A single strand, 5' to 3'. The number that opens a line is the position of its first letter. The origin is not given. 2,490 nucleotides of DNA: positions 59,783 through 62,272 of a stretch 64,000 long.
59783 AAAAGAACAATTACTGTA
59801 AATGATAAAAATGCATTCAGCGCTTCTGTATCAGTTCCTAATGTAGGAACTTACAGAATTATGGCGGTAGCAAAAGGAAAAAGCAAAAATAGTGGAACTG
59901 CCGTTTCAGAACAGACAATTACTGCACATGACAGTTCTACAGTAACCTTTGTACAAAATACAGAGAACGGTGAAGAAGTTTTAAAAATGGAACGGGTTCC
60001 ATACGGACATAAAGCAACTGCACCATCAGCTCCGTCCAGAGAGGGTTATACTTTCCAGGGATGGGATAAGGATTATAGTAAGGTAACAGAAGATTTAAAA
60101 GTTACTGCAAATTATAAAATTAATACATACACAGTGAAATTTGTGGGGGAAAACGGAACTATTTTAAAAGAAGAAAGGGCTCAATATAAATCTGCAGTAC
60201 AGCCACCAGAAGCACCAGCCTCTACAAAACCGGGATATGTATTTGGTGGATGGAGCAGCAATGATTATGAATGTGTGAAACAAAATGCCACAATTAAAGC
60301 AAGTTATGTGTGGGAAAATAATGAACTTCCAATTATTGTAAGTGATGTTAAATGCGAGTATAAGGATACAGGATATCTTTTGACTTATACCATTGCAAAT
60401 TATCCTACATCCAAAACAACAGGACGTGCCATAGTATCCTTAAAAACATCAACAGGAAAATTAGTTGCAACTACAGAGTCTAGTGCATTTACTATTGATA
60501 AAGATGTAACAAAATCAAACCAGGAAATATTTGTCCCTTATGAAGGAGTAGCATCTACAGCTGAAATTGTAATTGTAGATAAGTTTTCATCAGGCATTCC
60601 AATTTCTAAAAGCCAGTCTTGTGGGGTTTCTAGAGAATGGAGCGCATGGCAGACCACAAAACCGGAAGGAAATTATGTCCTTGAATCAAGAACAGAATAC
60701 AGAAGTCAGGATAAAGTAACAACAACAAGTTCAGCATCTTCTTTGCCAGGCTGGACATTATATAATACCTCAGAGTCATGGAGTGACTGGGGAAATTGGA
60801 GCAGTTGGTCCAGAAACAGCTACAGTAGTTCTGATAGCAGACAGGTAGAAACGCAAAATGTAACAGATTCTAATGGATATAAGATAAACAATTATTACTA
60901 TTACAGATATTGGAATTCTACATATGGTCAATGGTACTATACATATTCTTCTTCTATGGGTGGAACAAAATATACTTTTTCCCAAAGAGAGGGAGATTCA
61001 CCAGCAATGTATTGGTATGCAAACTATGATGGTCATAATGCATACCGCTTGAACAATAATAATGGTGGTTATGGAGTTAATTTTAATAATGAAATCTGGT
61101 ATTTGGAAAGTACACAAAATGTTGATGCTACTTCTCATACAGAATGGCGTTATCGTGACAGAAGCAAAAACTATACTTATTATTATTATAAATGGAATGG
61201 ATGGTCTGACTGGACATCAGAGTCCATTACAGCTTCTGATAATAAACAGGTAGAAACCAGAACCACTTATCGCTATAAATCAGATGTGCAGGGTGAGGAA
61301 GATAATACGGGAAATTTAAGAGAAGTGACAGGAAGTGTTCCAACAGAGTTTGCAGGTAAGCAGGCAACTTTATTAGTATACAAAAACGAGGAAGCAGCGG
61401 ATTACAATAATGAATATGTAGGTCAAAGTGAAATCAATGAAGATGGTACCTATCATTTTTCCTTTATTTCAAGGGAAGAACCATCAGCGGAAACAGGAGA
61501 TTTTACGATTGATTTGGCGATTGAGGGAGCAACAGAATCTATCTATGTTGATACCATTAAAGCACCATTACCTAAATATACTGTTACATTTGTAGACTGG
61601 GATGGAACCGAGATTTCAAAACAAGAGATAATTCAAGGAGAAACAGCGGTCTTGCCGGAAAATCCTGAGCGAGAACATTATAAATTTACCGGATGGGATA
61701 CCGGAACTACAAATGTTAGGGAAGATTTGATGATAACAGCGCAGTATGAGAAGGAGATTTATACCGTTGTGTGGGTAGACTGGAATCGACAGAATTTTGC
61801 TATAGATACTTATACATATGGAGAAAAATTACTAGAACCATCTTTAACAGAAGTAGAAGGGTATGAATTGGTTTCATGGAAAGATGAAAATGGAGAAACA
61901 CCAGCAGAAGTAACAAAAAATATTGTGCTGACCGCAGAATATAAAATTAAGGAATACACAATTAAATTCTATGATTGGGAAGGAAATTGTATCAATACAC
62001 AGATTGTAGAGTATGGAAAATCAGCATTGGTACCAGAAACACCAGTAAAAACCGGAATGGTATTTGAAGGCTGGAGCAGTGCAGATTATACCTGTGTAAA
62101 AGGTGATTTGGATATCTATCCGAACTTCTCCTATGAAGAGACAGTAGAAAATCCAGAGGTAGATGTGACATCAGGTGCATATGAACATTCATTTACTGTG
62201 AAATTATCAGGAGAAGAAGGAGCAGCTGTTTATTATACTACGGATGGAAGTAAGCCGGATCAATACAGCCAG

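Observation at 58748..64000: Unlisted >=1751-codon gene: secreted CHAP hydrolase fused to a long adhesin-like domain train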

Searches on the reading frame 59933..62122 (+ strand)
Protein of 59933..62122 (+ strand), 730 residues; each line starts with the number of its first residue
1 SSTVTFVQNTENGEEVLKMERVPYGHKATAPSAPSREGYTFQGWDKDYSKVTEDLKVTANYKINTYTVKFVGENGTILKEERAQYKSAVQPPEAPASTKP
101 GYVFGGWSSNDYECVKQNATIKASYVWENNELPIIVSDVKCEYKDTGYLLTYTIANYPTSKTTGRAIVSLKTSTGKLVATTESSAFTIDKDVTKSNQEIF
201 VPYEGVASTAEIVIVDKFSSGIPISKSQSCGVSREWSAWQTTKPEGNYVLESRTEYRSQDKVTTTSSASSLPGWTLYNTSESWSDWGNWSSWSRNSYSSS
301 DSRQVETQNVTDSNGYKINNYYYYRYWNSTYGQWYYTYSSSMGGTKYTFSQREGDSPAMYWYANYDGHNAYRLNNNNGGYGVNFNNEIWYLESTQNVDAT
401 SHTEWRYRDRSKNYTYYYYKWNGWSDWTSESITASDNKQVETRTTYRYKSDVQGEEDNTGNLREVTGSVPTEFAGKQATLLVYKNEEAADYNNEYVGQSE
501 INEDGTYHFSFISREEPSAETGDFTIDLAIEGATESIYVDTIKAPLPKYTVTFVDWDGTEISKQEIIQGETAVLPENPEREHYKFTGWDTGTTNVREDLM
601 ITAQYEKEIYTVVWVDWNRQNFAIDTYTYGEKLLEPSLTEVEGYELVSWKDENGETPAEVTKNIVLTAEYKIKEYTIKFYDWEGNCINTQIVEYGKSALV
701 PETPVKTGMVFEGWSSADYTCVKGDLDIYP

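Call 83: search_dna_similar(query=window:59933-62122:+, collection=phages, mode=protein, max_rows=10)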
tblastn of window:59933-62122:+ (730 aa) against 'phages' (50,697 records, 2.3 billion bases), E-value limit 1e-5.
Records with a match: 7; places in all: 10; records where one place covers at least 80% of the query: 0.
Best place of each record, by identity: <60% 7.
By first word of the organism name: Bacteriophage 5; Listeria 2.
By host as written in the record: - 5; Listeria monocytogenes 2.
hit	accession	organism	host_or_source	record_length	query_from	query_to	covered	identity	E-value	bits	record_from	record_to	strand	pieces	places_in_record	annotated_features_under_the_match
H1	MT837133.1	Bacteriophage sp.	human fecal samples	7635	1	725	43%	38.7%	3e-22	251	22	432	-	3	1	record has no annotation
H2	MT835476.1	Bacteriophage sp.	human fecal samples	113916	3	726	52%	29.8%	2e-14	153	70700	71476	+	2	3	record has no annotation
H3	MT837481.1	Bacteriophage sp.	human fecal samples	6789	16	729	43%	32.4%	6e-19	158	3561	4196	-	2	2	record has no annotation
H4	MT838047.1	Bacteriophage sp.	human fecal samples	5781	15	714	36%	30.9%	2e-7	119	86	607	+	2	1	record has no annotation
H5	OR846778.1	Listeria phage LM 4-11-1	Listeria monocytogenes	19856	532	714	25%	31.3%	2e-6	57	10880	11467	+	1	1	record has no annotation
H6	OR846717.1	Listeria phage LM 4-11-1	Listeria monocytogenes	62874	557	714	22%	34.1%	5e-6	56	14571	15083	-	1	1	record has no annotation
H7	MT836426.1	Bacteriophage sp.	human fecal samples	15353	39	125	12%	37.9%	2e-7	61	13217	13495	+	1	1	record has no annotation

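Call 84: search_dna_similar(query=window:59933-62122:+, collection=plasmids, mode=protein, max_rows=10)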
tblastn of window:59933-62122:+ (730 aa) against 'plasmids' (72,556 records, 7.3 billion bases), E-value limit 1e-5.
Records with a match: 14; places in all: 28; records where one place covers at least 80% of the query: 0.
Best place of each record, by identity: <60% 14.
By first word of the organism name: Listeria 5; Pseudoalteromonas 2; Clostridium 2; Chondrinema 1; Bifidobacterium 1; Oscillibacter 1; Persicobacter 1; Bacillus 1.
By predicted mobility (MOB-suite, as given by PLSDB): non-mobilizable 10; conjugative 4.
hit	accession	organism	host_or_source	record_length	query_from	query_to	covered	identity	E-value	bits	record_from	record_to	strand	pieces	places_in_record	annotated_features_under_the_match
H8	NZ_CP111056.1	Chondrinema litorale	Seaweed,red alga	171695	16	728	45%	37.9%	6e-26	212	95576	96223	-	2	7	BspA family leucine-rich repeat surface protein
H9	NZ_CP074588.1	Pseudoalteromonas piscicida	mixed culture,water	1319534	16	714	42%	36.4%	8e-16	216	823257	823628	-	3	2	none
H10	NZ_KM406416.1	Bifidobacterium breve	-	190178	3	728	45%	31.9%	8e-9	124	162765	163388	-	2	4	InlB B-repeat-containing protein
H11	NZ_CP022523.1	Pseudoalteromonas sp. NC201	pure culture,sea water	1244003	16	671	36%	35.6%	5e-16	167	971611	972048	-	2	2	none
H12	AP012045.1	Oscillibacter valericigenes Sjm18-20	-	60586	3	714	38%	30.3%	2e-8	126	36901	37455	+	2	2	hypothetical protein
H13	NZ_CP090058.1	Listeria monocytogenes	sheep,Sheep outbreak - vaginal swab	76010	519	714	27%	32.1%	6e-8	64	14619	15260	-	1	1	InlB B-repeat-containing protein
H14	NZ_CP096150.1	Listeria monocytogenes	Caprinae (caprine),animal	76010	519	714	27%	32.1%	6e-8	64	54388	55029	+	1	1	InlB B-repeat-containing protein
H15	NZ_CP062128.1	Listeria monocytogenes FSL J1-208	caprine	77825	519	714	27%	32.1%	6e-8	64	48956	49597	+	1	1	InlB B-repeat-containing protein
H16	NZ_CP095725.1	Listeria innocua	Homo sapiens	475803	509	717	29%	29.0%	6e-7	61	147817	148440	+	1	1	InlB B-repeat-containing protein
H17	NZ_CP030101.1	Listeria monocytogenes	Environment,water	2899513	532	714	25%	31.3%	7e-6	57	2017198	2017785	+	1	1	none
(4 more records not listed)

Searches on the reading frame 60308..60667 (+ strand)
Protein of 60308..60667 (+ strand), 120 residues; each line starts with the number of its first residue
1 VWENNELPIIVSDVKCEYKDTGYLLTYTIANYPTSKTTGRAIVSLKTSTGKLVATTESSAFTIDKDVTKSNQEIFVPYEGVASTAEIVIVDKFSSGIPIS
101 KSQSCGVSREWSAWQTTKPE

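Call 11: search_protein_families(library=pfam, proteins=[window:60308-60667:+], max_evalue=1)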
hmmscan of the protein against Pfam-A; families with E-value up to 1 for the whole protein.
window:60308-60667:+ (120 aa): 2 families
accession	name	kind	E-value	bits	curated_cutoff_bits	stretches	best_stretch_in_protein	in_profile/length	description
PF05061.18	Pox_A11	-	0.037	13.8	25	1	10-93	5-83/315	Poxvirus A11 Protein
PF12985.13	DUF3869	-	0.05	14.2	24.5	1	26-97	5-75/85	Domain of unknown function (DUF3869)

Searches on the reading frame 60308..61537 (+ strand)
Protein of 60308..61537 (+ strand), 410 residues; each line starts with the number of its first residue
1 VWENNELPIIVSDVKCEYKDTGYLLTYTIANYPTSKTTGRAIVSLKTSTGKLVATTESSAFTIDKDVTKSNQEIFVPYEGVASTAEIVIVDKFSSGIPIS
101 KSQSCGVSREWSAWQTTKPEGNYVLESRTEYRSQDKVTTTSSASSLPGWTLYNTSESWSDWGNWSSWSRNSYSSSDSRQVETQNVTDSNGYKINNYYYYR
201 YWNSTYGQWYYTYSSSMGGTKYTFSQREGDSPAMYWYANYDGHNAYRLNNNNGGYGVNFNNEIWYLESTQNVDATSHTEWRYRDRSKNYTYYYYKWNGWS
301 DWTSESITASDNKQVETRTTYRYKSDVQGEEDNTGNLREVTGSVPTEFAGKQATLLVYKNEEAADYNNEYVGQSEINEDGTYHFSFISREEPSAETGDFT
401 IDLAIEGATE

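Call 26: find_related_loci(query=A1, collection=genome_contigs, flank=10000)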
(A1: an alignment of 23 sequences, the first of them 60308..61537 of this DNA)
Query A1 (410 aa) in genome_contigs; peptide patterns used: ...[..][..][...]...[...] (x = any residue, [..] = any of these).
42 stretches matched a pattern; 27 encode a relative of the query (tblastn E <= 1e-3); 27 distinct loci.
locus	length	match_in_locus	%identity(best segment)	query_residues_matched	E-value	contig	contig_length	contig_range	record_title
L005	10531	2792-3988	67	1-409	1e-169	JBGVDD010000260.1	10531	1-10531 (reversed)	MAG: Lachnospiraceae bacterium isolate fecal_MAG_445 fecal_MAG_445_contig_0260, whole genome shotgun sequence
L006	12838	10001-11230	61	1-410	4e-159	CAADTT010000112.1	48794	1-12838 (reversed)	MAG TPA_asm: Lachnospiraceae bacterium, isolate HGM12126, WGS project CAADTT010000000 data, contig: ERS235548_25_k99_142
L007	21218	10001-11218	57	1-410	8e-154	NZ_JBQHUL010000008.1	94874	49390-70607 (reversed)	Blautia sp. HCP28S3_G10 contig00008, whole genome shotgun sequence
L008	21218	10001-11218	47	1-409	8e-116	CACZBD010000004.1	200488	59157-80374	MAG: uncultured Lachnospiraceae bacterium isolate RUG12462 genome assembly, contig: RUG12462_asm_4, whole genome shotgun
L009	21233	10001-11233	45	2-409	1e-97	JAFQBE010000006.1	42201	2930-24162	MAG: Clostridia bacterium isolate RGIG1660 Goat_Cecum-1__c135, whole genome shotgun sequence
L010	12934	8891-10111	42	3-409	2e-94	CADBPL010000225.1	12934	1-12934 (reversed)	MAG: Ruminococcaceae bacterium isolate RUG14170 genome assembly, contig: RUG14170_asm_225, whole genome shotgun sequence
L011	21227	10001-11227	44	2-409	9e-87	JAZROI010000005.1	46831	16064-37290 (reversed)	MAG: Acutalibacteraceae bacterium isolate T1900045392_YK20190082.MAGScoT_cleanbin_000045 SGB_6941_k141_986235, whole gen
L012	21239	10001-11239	39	2-409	4e-83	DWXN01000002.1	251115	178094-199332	MAG TPA_asm: Candidatus Eubacterium faecale isolate CHK188-16595 CHK188__C59652_L251115_SAMEA5754832, whole genome shotg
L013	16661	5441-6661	40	2-410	7e-78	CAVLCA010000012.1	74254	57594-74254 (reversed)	bacterium isolate G02639-L1_cleanbin_000003 genome assembly, contig: Spades_G02639-L1_contig_98, whole genome shotgun se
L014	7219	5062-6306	36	2-409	1e-72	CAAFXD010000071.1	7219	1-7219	MAG TPA_asm: Clostridia bacterium, isolate HGM12841, WGS project CAAFXD010000000 data, contig: SRS475647_55_k119_87549,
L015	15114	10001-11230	37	2-409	1e-72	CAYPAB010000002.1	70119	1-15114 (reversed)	MAG TPA_asm: uncultured Eubacteriales bacterium isolate SRP350583_co2_379 genome assembly, contig: NODE_404_length_70119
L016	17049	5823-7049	36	2-409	6e-72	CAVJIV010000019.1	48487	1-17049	bacterium isolate G02627-L1_cleanbin_000004 genome assembly, contig: Spades_G02627-L1_contig_186, whole genome shotgun s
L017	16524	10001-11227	36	2-409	1e-70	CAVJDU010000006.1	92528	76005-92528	uncultured Coriobacteriaceae bacterium isolate H07682-L1_cleanbin_000007 genome assembly, contig: Spades_H07682-L1_conti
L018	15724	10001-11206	38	2-410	2e-68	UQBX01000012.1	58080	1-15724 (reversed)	uncultured Ruminococcaceae bacterium isolate UMGS133 genome assembly, contig: NODE_170_length_58080_cov_8.211909, whole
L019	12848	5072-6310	35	2-410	9e-67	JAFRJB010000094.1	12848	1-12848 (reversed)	MAG: Clostridia bacterium isolate RGIG2515 Goat_Jejunum-4__c152473, whole genome shotgun sequence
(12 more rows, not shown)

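Call 38: predict_structure(alignment_id=A1)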
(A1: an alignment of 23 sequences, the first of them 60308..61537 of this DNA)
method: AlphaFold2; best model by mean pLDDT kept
length: 410 residues; sequences in the alignment: 23
mean_pLDDT: 87.6   pTM: 0.53
mean pLDDT of the five models: 87.6, 87.5, 87.2, 87.2, 87.2
residues with pLDDT >= 90: 216; 70-90: 167; 50-70: 24; < 50: 3
segments of 3 or more residues with pLDDT < 50: 1-3
pLDDT, mean of each block of 10 residues (from residue 1): 65 89 92 82 90 90 90 90 91 83 86 85 86 97 94 94 95 94 90 89 87 86 84 83 85 61 89 91 95 96 95 95 71 87 91 90 84 93 91 86 79
secondary structure, 60 per line:
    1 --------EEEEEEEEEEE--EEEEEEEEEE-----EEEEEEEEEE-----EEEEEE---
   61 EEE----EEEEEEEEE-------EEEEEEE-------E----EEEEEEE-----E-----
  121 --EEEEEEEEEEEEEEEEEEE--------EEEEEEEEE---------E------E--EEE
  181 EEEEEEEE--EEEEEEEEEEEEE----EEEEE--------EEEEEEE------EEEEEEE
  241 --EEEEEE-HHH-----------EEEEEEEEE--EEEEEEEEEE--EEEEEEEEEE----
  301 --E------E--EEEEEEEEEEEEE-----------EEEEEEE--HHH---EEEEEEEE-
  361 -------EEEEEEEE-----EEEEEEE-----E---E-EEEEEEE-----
elements in order: E9-19 E22-31 E37-46 E52-57 E61-63 E68-76 E84-90 E103-109 E123-141 E150-158 E178-188 E191-203 E208-212 E221-227 E234-240 E243-248 E264-272 E275-284 E287-296 E313-325 E337-343 E352-359 E368-375 E381-387 E399-405

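Call 41: fold_search(model_id=the predicted structure, library=pdb)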
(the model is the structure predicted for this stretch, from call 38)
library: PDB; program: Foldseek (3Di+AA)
matches with E <= 10: 1461; with E <= 0.001: 7
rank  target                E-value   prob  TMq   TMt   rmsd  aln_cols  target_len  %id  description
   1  5hcc_B                6.7e-05  0.87  0.17  0.12  61.1       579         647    7  Ternary complex of human Complement C5 with Ornithodoros moubata OmCI and Dermacentor andersoni RaCI3. (released 2016-03-30)
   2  7ad7_B                2.0e-04  0.77  0.17  0.11  57.9       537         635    9  Crystal structure of human complement C5 in complex with the K8 bovine knob domain peptide. (released 2021-03-10)
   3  7ad6_B                2.1e-04  0.84  0.17  0.12  61.8       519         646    9  Crystal structure of human complement C5 in complex with the K92 bovine knob domain peptide. (released 2021-03-10)
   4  8cml_E                2.7e-04  0.75  0.17  0.12  62.0       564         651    8  Cryo-EM structure of complement C5 in complex with nanobodies UNbC5-1 and UNbC5-2 (released 2023-09-27)
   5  6rqj_B                3.4e-04  0.82  0.18  0.12  59.7       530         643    8  Structure of human complement C5 complexed with tick inhibitors OmCI, RaCI1 and CirpT1 (released 2020-01-08)
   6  8ayh_C                6.9e-04  0.87  0.17  0.12  52.1       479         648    8  Structure of Complement C5 in Complex with small molecule inhibitor and CVF (released 2022-12-21)
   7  8coe_C                6.9e-04  0.69  0.17  0.11  62.8       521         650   10  complement C5 in complex with the LCP0195 nanobody (released 2024-01-03)
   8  9b4h_A                1.1e-03  0.57  0.16  0.04  60.4       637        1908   10  Chlamydomonas reinhardtii mastigoneme filament (released 2024-04-10)
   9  8eok_G                1.2e-03  0.63  0.18  0.12  63.2       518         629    7  Structure of the C3bB proconvertase in complex with lufaxin and factor Xa (released 2023-08-30)
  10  8wa2_A                1.6e-03  0.51  0.17  0.05  60.6       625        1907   10  cryo-EM structure of native mastigonemes isolated from Chlamydomonas reinhardtii at 3.0 angstrom resolution (released 2024-04-10)
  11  4e0s_A                1.8e-03  0.77  0.18  0.06  53.2       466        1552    9  Crystal Structure of C5b-6 (released 2012-04-18)
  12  5i5k_B                2.1e-03  0.63  0.18  0.05  61.2       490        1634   10  Structure of complement C5 in complex with eculizumab (released 2016-03-16)
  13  8uin_A                2.1e-03  0.35  0.15  0.11  63.9       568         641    9  Structure of the C3bBb-albicin complex (released 2024-05-08)
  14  6h03_A                2.2e-03  0.75  0.17  0.07  54.9       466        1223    8  OPEN CONFORMATION OF THE MEMBRANE ATTACK COMPLEX (released 2018-12-19)
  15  8uin_G                2.2e-03  0.41  0.16  0.11  63.8       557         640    8  Structure of the C3bBb-albicin complex (released 2024-05-08)
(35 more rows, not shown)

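Call 42: fold_search(model_id=the predicted structure, library=viral)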
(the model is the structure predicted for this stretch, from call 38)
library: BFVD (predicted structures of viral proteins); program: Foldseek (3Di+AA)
matches with E <= 10: 706; with E <= 0.001: 6
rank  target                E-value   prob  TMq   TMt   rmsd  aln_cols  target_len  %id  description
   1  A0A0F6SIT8            2.2e-04  0.98  0.20  0.20  55.3       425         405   12  (no name in the UniProt tables at hand)
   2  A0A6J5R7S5            2.4e-04  0.99  0.18  0.12  49.4       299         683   12  Peptidase S8/S53 domain containing protein [uncultured Caudovirales phage]
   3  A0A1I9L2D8            3.5e-04  0.94  0.18  0.14  47.5       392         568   10  Hemagglutinin-like protein [Xanthomonas phage XAJ2]
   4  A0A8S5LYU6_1          6.6e-04  0.87  0.17  0.08  63.5       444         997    8  DUF1566 domain-containing protein [Siphoviridae sp. ctkcl3]
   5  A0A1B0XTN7            8.9e-04  0.85  0.19  0.15  48.5       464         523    9  (no name in the UniProt tables at hand)
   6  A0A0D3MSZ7            9.4e-04  0.69  0.16  0.06  50.1       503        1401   10  Tail protein [Lactococcus phage WRP3]
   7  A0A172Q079            1.1e-03  0.18  0.07  0.08  54.1       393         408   10  Uncharacterized protein [Acinetobacter phage vB_AbaM_ME3]
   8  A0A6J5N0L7            1.1e-03  1.00  0.20  0.48   4.5       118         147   10  Uncharacterized protein [uncultured Caudovirales phage]
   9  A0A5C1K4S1            1.3e-03  0.82  0.19  0.11  55.7       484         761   11  (no name in the UniProt tables at hand)
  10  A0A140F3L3            2.4e-03  0.80  0.19  0.16  56.1       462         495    7  Uncharacterized protein [Pyrobaculum filamentous virus 1]
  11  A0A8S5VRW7            4.1e-03  0.30  0.17  0.10  49.1       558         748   11  (no name in the UniProt tables at hand)
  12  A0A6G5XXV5            4.8e-03  0.25  0.15  0.07  50.9       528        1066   10  (no name in the UniProt tables at hand)
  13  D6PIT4                5.3e-03  0.25  0.15  0.14  62.6       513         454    8  (no name in the UniProt tables at hand)
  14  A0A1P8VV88            6.8e-03  0.38  0.17  0.09  55.5       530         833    9  (no name in the UniProt tables at hand)
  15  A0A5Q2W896            7.1e-03  0.51  0.16  0.09  69.8       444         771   12  (no name in the UniProt tables at hand)
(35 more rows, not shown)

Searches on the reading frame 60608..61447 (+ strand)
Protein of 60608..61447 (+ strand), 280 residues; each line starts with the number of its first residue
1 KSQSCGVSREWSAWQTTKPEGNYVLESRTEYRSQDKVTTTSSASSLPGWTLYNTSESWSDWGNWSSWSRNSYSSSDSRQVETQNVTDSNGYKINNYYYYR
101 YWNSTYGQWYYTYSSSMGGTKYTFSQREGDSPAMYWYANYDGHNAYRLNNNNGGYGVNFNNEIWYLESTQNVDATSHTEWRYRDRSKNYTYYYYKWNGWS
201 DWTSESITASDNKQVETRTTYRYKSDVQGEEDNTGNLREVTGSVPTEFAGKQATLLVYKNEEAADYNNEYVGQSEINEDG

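Call 11: search_protein_families(library=pfam, proteins=[window:60608-61447:+], max_evalue=1)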
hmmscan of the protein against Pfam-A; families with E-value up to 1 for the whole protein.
window:60608-61447:+ (280 aa): 0 families

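Call 64: predict_structure(alignment_id=A2)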
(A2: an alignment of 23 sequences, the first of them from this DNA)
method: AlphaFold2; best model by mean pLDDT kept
length: 231 residues; sequences in the alignment: 23
mean_pLDDT: 88.8   pTM: 0.54
mean pLDDT of the five models: 88.8, 88.8, 88.5, 88.4, 87.6
residues with pLDDT >= 90: 158; 70-90: 49; 50-70: 12; < 50: 12
segments of 3 or more residues with pLDDT < 50: 1-3, 150-152, 226-231
pLDDT, mean of each block of 10 residues (from residue 1): 66 89 95 97 97 97 98 98 94 92 89 89 83 90 75 64 94 97 97 97 96 96 58 41
secondary structure, 60 per line:
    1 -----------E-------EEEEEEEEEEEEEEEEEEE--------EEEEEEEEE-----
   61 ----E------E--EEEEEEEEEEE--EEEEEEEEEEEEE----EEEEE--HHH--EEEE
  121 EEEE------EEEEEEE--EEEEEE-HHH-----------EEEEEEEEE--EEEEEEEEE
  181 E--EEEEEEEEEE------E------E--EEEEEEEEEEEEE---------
elements in order: E20-38 E47-55 E75-85 E88-100 E105-109 E117-124 E131-137 E140-145 E161-169 E172-181 E184-193 E210-222

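Call 68: fold_search(model_id=the predicted structure, library=pdb)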
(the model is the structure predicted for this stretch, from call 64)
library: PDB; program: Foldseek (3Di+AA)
matches with E <= 10: 648; with E <= 0.001: 0
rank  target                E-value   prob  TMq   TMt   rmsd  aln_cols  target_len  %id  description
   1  7wl3_1                8.4e-02  0.14  0.13  0.13  41.9       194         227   14  CVB5 expended empty particle (released 2022-03-30)
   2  7vyl_A                1.1e-01  0.08  0.12  0.11  50.2       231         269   10  Coxsackievirus B3 at pH5.5 (VP3-234Q) incubation with coxsackievirus and adenovirus receptor for 20min (released 2022-01-19)
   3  3jd7_1                1.2e-01  0.10  0.13  0.11  43.5       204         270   12  The novel asymmetric entry intermediate of a picornavirus captured with nanodiscs (released 2016-09-14)
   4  1mqt_A                1.6e-01  0.07  0.12  0.11  51.8       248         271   11  Swine Vesicular Disease Virus coat protein (released 2004-03-02)
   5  7w14_A                1.7e-01  0.07  0.12  0.11  51.4       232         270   11  Coxsackievirus B3 at pH7.4 (VP3-234E) incubation with coxsackievirus and adenovirus receptor for 20min (released 2022-01-19)
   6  8zh6_A                1.9e-01  0.08  0.13  0.14  52.3       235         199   11  Yeast-expressed polio type 2 expanded virus-like particles (released 2024-09-18)
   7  7vy0_A                2.0e-01  0.09  0.13  0.11  41.5       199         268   13  Coxsackievirus B3 full particle at pH7.4 (VP3-234N) (released 2022-01-19)
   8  8r5y_A                2.0e-01  0.08  0.12  0.14  52.5       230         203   13  Structure of coxsackievirus B5 capsid (mutant CVB5F.cas.genogroupB) - A particle (released 2024-03-27)
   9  7vxh_A                2.1e-01  0.08  0.12  0.11  42.9       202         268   11  Coxsackievirus B3 full particle at pH7.4 (VP3-234Q) (released 2022-01-19)
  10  2cdp_B                2.1e-01  0.06  0.09  0.14  35.7       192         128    8  Structure of a CBM6 in complex with neoagarohexaose (released 2006-02-08)
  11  9h93_A                2.1e-01  0.02  0.07  0.07  42.1       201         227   15  Poliovirus type 2 (strain MEF-1) stabilised virus-like particle (PV2 SC6b) from a yeast expression system. (released 2025-04-02)
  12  9fjd_1                2.3e-01  0.07  0.12  0.13  51.2       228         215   11  Expanded CVB1-VLP (Tween80) (released 2024-07-31)
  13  6dzu_A1               2.3e-01  0.03  0.08  0.10  43.4       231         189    9  Mechanism of cellular recognition by PCV2 (released 2018-12-26)
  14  4k1y_A                2.3e-01  0.03  0.08  0.08  44.2       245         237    6  Crystal structure of Canavalia boliviana lectin in complex with Man1-3Man-OMe (released 2014-04-09)
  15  1vbd_1                2.4e-01  0.02  0.07  0.06  44.6       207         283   13  POLIOVIRUS (TYPE 1, MAHONEY STRAIN) COMPLEXED WITH R78206 (released 1996-07-11)
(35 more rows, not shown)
